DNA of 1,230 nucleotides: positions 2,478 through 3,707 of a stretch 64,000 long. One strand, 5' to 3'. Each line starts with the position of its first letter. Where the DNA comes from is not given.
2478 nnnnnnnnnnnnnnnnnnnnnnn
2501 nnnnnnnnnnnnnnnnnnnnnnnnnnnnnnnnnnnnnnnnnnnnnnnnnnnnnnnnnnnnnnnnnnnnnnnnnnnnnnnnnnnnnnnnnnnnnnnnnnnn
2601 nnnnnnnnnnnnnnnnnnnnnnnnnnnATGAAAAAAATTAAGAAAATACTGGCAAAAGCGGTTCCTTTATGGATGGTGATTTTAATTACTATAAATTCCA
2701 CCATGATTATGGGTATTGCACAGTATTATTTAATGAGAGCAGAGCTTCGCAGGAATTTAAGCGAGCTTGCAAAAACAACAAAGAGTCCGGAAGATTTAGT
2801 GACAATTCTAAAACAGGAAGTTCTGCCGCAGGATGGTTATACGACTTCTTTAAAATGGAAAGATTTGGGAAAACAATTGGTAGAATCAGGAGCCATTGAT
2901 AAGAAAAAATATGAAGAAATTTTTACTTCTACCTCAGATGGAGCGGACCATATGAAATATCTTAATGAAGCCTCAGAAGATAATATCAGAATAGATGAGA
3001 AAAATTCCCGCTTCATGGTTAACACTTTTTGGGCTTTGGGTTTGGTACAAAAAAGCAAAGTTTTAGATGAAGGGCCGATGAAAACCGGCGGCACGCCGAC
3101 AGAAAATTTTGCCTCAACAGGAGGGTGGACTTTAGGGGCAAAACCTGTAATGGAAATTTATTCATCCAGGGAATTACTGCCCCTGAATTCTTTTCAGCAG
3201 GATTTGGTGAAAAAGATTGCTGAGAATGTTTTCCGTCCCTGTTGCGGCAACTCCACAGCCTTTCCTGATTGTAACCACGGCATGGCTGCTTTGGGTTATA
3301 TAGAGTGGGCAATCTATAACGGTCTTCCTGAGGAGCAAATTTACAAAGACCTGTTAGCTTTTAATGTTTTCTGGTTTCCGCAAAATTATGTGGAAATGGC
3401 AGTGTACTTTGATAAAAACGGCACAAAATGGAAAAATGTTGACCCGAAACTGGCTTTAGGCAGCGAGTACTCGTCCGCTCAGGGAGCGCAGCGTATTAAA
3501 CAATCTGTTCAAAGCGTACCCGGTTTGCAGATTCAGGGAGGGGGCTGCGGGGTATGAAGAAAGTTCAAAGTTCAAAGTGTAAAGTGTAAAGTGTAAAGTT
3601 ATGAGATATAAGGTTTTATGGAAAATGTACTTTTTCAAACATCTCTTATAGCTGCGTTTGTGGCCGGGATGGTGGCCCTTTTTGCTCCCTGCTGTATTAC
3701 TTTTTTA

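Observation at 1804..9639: Copper-homeostasis operon csoR-to-copZ carrying atypical Cys-rich membrane and cupredoxin-like accessory genes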

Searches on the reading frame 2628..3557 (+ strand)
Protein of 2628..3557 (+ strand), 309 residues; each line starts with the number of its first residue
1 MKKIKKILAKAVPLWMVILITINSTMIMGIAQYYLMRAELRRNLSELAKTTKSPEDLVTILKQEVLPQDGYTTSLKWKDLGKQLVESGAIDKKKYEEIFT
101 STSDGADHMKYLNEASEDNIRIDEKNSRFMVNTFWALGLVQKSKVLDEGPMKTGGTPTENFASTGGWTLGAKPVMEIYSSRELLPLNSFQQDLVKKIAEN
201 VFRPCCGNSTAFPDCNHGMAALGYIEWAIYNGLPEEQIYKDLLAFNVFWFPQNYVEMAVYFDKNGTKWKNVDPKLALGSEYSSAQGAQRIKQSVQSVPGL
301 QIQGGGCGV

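Call 3: search_protein_families(library=pfam, max_evalue=0.01, proteins=[window:2628-3557:+])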
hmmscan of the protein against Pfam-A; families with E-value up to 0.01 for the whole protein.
window:2628-3557:+ (309 aa): 0 families

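Call 5: search_protein_families(library=ncbifam, max_evalue=0.1, proteins=[window:2628-3557:+])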
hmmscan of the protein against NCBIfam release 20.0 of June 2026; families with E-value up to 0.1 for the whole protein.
window:2628-3557:+ (309 aa): 0 families

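Call 6: search_protein_families(library=pfam, max_evalue=10, proteins=[window:2628-3557:+])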
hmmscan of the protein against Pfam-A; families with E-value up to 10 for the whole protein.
window:2628-3557:+ (309 aa): 0 families

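Call 7: find_encoding_contigs(protein=window:2628-3557:+, flank=10000, max_places=6)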
Protein window:2628-3557:+ (309 aa): 24 contigs read that carry it; 5 places shown.
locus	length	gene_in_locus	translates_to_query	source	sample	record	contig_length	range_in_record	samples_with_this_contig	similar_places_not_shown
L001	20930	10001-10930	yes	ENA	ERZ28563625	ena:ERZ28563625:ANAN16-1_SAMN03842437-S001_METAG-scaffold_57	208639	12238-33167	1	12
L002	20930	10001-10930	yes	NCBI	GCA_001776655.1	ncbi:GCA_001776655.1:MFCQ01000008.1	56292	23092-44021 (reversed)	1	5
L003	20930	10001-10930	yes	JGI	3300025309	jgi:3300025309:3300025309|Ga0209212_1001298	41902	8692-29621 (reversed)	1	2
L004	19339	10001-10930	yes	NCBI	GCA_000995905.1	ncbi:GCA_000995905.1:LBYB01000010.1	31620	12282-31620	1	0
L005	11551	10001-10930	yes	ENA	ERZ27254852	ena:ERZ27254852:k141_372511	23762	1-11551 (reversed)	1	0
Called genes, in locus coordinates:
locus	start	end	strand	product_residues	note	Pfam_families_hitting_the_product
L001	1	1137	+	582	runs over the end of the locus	-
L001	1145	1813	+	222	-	PF00702:Hydrolase, PF13419:HAD_2, PF13242:Hydrolase_like (weak)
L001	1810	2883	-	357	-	PF00383:dCMP_cyt_deam_1, PF14437:MafB19-deam, PF01872:RibD_C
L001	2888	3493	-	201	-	PF00925:GTP_cyclohydro2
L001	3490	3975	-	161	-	PF00885:DMRL_synthase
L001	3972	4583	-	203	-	PF00677:Lum_binding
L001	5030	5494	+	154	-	PF02502:LacAB_rpiB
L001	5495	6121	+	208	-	PF18306:LDcluster4, PF03641:Lysine_decarbox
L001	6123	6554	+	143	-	PF07884:VKOR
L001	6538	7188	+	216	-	PF13462:Thioredoxin_4, PF01323:DSBA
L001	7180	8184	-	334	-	PF00389:2-Hacid_dh, PF02826:2-Hacid_dh_C, PF01262:AlaDh_PNT_C (faint), PF03446:NAD_binding_2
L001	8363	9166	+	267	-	PF00106:adh_short, PF08659:KR, PF23441:SDR, PF03435:Sacchrp_dh_NADP (faint), PF13561:adh_short_C2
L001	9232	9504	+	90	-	PF02583:Trns_repr_metal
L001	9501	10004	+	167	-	PF22544:HYDIN_VesB_CFA65-like_Ig, PF07610:DUF1573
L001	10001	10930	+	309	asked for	-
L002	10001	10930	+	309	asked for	-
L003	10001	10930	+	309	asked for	-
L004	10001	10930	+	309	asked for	-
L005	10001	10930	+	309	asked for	-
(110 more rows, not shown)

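Call 8: find_homologous_proteins(query=window:2628-3557:+)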
Query window:2628-3557:+ (309 aa): 5167 proteins with E <= 0.001 among 6012 candidates; the best 120 are listed.
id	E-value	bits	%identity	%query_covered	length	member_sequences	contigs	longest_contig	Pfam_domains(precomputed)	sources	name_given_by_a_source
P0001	6.7e-207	704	100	100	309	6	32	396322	-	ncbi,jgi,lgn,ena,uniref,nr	ncbi:MAG: hypothetical protein ACD_38C00074G0003 [uncultured bacterium]|uniref:Uncharacterized prote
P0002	2.3e-186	636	90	96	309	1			-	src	-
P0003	3.4e-183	626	89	96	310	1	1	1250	-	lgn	-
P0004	3.3e-174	596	83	99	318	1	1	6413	-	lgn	-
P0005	2.2e-169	580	80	99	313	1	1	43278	-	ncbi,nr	ncbi:MAG: hypothetical protein Q8P87_00515 [bacterium]|nr:hypothetical protein [bacterium]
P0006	2.2e-167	574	80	100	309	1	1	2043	-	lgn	-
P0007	2.8e-165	567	78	97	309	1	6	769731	-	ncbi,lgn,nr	ncbi:hypothetical protein HYU45_02025 [Candidatus Daviesbacteria bacterium]|nr:hypothetical protein 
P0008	6.2e-165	566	78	99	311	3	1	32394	-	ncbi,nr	ncbi:hypothetical protein HYU93_01670 [Candidatus Daviesbacteria bacterium]|nr:hypothetical protein 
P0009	1.0e-164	565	78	100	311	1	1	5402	-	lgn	-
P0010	1.5e-164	565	79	100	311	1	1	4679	-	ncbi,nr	ncbi:MAG: hypothetical protein NUV73_00820 [Candidatus Daviesbacteria bacterium]|nr:hypothetical pro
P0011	5.9e-164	563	79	100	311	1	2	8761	-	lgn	-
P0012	8.3e-164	562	77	100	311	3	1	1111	-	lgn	-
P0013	9.1e-164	562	77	100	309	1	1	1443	-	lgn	-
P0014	2.7e-163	560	78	100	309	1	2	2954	-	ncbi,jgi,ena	-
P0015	8.6e-163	559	78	100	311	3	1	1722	-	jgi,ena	-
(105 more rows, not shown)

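Call 11: search_solved_structures(query=window:2628-3557:+, max_evalue=10, show_alignments=2)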
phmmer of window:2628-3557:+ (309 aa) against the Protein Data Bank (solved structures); distinct sequences matched with E-value up to 10: 3.
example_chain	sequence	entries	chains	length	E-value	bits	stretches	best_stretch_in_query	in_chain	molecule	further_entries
4z92_B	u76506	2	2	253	0.53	12.7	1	187-260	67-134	Capsid subunit VP3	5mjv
4udf_1A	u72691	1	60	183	1.6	11.1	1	208-260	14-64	Capsid protein VP3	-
2dbm_A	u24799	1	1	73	1.7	11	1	203-265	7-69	SH3-containing GRB2-like protein 2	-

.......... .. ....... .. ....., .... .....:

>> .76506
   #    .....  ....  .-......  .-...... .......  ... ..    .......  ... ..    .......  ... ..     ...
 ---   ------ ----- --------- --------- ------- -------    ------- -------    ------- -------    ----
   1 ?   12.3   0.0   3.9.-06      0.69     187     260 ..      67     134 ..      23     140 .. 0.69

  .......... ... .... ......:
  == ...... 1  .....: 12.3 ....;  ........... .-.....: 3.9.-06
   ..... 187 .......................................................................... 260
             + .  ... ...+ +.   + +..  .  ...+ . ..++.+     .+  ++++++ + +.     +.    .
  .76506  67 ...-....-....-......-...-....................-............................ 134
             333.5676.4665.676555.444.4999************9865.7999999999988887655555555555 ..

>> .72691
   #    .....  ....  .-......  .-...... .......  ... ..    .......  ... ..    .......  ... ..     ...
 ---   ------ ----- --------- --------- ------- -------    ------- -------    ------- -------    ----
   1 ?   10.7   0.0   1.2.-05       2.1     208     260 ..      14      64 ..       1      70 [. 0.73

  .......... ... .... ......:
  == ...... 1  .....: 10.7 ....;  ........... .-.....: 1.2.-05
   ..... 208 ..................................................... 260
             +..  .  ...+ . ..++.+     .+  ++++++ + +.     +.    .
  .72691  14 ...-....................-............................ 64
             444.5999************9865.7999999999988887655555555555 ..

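Call 13: find_related_loci(query=A1, collection=genome_contigs, flank=10000)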
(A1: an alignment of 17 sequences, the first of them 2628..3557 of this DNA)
Query A1 (309 aa) in genome_contigs; peptide patterns used: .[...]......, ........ (x = any residue, [..] = any of these).
599 stretches matched a pattern (row limit reached: there are more); 564 encode a relative of the query (tblastn E <= 1e-3); the best 80 are kept; 80 distinct loci.
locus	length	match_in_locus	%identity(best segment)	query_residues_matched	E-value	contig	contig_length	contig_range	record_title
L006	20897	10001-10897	78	11-309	2e-166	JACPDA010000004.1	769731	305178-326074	MAG: Candidatus Daviesbacteria bacterium isolate NC_groundwater_297_Ag_B-0.1um_41_14 S7_GD2017_3_B1_scaffold_1, whole ge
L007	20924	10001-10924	78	2-309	3e-166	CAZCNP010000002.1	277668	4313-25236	MAG TPA_asm: uncultured Gammaproteobacteria bacterium isolate binchicken_co38_1123 genome assembly, contig: NODE_94_leng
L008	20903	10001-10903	78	3-303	2e-166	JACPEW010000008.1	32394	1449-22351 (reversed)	MAG: Candidatus Daviesbacteria bacterium isolate NC_groundwater_345_Ag_B-0.1um_36_18 GD18-4_B1_scaffold_229581, whole ge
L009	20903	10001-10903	78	3-303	5e-165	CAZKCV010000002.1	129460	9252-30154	MAG TPA_asm: uncultured Gammaproteobacteria bacterium isolate binchicken_co251_142 genome assembly, contig: NODE_217_len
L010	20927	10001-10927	75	1-309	1e-163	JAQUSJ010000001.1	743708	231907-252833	MAG: Candidatus Daviesbacteria bacterium isolate STD1_94 NODE_9_length_743708_cov_15.213565_Sandtown_D1, whole genome sh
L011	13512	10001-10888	75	3-298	2e-156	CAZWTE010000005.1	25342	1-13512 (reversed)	MAG TPA_asm: uncultured Gammaproteobacteria bacterium isolate binchicken_co144_909 genome assembly, contig: NODE_4087_le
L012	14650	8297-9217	71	3-309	8e-155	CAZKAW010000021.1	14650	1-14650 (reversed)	MAG TPA_asm: uncultured Gammaproteobacteria bacterium isolate binchicken_co38_470 genome assembly, contig: NODE_8661_len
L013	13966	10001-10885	74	3-298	7e-154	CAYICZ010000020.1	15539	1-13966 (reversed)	MAG TPA_asm: uncultured Gammaproteobacteria bacterium isolate ERP119705_co18_1 genome assembly, contig: NODE_4628_length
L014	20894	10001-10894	73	1-296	9e-152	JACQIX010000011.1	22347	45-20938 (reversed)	MAG: Candidatus Daviesbacteria bacterium isolate NC_groundwater_1136_Ag_S-0.1um_38_183 S_p1_S3_coassembly_k141_292336, w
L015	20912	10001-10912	70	7-309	1e-149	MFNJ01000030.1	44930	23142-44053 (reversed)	MAG: Candidatus Levybacteria bacterium RIFCSPHIGHO2_01_FULL_36_15 rifcsphigho2_01_scaffold_3562, whole genome shotgun se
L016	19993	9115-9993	72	5-298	2e-149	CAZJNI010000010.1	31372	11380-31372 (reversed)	MAG TPA_asm: uncultured Gammaproteobacteria bacterium isolate binchicken_co38_1358 genome assembly, contig: NODE_2969_le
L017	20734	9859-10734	72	3-294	1e-148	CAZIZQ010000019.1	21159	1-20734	MAG TPA_asm: uncultured Gammaproteobacteria bacterium isolate binchicken_co251_1011 genome assembly, contig: NODE_3434_l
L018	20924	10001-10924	68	2-309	3e-146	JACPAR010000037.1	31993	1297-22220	MAG: Candidatus Levyibacteriota bacterium isolate NC_groundwater_236_Ag_S-0.2um_36_14 S5_GD2017_2_S2_scaffold_2854, whol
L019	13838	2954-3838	72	5-298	1e-145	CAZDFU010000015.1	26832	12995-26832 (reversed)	MAG TPA_asm: uncultured Gammaproteobacteria bacterium isolate binchicken_co251_985 genome assembly, contig: NODE_2448_le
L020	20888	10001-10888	72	2-298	2e-142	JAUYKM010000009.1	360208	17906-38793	MAG: Candidatus Daviesbacteria bacterium isolate C24_metabat.bin.195_sub C24_k141_65138, whole genome shotgun sequence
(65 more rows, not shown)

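Call 31: predict_structure(alignment_id=A2)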
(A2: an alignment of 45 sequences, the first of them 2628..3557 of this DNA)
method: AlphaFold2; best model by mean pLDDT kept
length: 309 residues; sequences in the alignment: 45
mean_pLDDT: 78.6   pTM: 0.75
mean pLDDT of the five models: 78.6, 77.6, 74.2, 74.1, 72.4
residues with pLDDT >= 90: 106; 70-90: 109; 50-70: 79; < 50: 15
segments of 3 or more residues with pLDDT < 50: 1-6
pLDDT, mean of each block of 10 residues (from residue 1): 48 55 58 62 53 66 83 95 91 86 69 92 89 89 72 60 62 75 89 93 80 81 95 97 92 89 91 94 87 82 57
secondary structure, 60 per line:
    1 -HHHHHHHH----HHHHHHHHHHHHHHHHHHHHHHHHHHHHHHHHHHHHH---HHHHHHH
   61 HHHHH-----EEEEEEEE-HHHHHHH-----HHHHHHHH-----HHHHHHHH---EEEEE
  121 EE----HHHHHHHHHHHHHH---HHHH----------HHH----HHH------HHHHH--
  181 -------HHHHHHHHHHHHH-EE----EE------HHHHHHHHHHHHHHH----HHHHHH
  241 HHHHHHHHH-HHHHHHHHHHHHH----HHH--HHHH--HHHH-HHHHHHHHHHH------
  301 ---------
elements in order: H2-9 H14-50 H54-65 E71-78 H80-86 H92-99 H105-112 E116-122 H127-140 H144-147 H174-178 H188-200 H216-230 H235-249 H251-263 H273-276 H279-282 H284-294
